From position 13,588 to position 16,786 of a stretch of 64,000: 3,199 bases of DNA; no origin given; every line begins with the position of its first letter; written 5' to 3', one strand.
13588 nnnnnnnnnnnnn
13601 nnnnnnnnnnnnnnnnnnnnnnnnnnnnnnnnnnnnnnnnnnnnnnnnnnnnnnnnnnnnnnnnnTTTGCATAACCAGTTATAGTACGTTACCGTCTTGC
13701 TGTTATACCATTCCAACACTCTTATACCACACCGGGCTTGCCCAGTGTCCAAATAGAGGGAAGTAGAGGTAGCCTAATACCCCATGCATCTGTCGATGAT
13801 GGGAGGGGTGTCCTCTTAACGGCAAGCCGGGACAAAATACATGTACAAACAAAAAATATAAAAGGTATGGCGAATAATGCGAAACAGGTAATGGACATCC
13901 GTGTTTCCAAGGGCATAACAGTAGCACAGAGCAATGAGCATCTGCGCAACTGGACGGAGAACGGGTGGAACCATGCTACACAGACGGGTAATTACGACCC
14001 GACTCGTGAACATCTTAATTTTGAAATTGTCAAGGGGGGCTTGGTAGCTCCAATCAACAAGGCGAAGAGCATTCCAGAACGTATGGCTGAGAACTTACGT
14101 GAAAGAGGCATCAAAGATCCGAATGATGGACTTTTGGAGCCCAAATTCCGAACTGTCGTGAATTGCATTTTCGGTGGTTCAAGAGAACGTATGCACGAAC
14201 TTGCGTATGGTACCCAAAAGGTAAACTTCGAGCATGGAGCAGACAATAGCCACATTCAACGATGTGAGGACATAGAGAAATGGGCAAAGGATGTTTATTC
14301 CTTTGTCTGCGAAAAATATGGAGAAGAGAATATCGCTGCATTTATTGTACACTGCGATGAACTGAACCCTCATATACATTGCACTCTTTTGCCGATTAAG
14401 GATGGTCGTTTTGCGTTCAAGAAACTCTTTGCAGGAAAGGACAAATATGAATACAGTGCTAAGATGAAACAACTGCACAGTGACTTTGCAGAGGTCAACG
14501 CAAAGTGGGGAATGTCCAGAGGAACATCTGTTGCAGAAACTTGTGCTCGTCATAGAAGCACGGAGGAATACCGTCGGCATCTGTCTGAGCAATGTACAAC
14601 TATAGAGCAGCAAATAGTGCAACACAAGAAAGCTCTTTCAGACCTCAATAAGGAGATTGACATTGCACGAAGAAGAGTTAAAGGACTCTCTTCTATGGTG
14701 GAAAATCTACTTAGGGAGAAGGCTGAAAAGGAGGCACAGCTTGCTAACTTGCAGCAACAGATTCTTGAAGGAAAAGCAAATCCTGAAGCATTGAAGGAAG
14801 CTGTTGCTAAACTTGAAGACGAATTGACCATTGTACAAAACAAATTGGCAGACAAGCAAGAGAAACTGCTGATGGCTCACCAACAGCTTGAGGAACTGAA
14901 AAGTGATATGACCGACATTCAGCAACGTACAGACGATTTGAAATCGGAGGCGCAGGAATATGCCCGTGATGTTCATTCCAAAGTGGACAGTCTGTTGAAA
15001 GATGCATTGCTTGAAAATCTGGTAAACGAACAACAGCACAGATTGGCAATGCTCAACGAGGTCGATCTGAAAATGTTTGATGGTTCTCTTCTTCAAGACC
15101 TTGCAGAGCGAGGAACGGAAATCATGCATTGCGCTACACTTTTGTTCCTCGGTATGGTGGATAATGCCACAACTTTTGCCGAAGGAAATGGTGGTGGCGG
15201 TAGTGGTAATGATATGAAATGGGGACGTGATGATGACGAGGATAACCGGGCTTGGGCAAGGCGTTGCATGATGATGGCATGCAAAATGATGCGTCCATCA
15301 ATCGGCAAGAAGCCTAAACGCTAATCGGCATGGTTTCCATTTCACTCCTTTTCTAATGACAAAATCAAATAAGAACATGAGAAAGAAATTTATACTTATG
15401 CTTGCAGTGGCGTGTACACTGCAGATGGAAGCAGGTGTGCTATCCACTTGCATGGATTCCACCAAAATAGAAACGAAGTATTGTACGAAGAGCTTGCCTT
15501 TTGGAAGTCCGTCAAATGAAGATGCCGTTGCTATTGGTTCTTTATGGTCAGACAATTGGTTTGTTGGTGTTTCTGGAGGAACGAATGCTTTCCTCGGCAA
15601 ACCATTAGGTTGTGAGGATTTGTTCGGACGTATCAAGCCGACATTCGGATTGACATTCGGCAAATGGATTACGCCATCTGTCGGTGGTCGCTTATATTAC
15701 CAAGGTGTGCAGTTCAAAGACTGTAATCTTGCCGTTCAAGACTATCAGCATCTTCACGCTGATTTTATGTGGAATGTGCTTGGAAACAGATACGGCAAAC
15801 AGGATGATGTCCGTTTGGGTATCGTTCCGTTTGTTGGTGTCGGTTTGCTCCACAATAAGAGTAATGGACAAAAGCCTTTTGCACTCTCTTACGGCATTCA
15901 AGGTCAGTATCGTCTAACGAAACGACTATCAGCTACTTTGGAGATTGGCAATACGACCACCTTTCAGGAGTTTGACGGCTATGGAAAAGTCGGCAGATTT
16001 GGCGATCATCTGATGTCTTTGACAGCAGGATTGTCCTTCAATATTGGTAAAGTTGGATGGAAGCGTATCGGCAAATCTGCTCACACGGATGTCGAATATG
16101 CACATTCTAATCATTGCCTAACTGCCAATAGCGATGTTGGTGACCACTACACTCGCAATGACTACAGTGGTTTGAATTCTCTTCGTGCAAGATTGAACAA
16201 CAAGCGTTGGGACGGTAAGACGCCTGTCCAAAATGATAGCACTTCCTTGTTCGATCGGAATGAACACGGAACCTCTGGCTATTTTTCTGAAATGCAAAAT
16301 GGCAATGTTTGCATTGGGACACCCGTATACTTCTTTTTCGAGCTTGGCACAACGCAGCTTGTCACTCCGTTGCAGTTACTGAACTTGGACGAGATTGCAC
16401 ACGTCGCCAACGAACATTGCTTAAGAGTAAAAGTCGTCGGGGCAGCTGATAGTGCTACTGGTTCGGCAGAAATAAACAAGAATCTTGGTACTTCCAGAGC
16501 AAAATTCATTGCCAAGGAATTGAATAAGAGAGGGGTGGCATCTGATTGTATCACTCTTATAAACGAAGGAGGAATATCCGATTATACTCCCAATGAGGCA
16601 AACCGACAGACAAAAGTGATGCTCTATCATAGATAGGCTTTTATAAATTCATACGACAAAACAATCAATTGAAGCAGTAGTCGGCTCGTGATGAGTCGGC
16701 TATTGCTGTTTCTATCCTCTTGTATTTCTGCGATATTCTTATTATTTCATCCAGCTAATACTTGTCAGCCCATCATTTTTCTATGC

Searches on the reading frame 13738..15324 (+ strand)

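Call 10: search_protein_families(library=pfam, proteins=[window:13738-15324:+], max_evalue=0.001)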
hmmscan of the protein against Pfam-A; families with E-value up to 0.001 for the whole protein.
window:13738-15324:+ (528 aa): 2 families
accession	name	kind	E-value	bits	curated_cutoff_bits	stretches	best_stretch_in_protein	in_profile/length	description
PF01076.25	Mob_Pre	-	3.4e-14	53.6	25.5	1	176-279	97-195/196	Plasmid recombination enzyme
PF05701.16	WEMBL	-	9.8e-05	21.7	35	1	274-417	284-425/562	Weak chloroplast movement under blue light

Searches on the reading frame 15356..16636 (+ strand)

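Call 10: search_protein_families(library=pfam, proteins=[window:15356-16636:+], max_evalue=0.001)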
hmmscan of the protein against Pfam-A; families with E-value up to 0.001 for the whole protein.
window:15356-16636:+ (426 aa): 1 family
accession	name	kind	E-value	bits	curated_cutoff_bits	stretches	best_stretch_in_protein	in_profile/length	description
PF00691.25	OmpA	-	6.1e-07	30.1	27.2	1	327-413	1-88/98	OmpA family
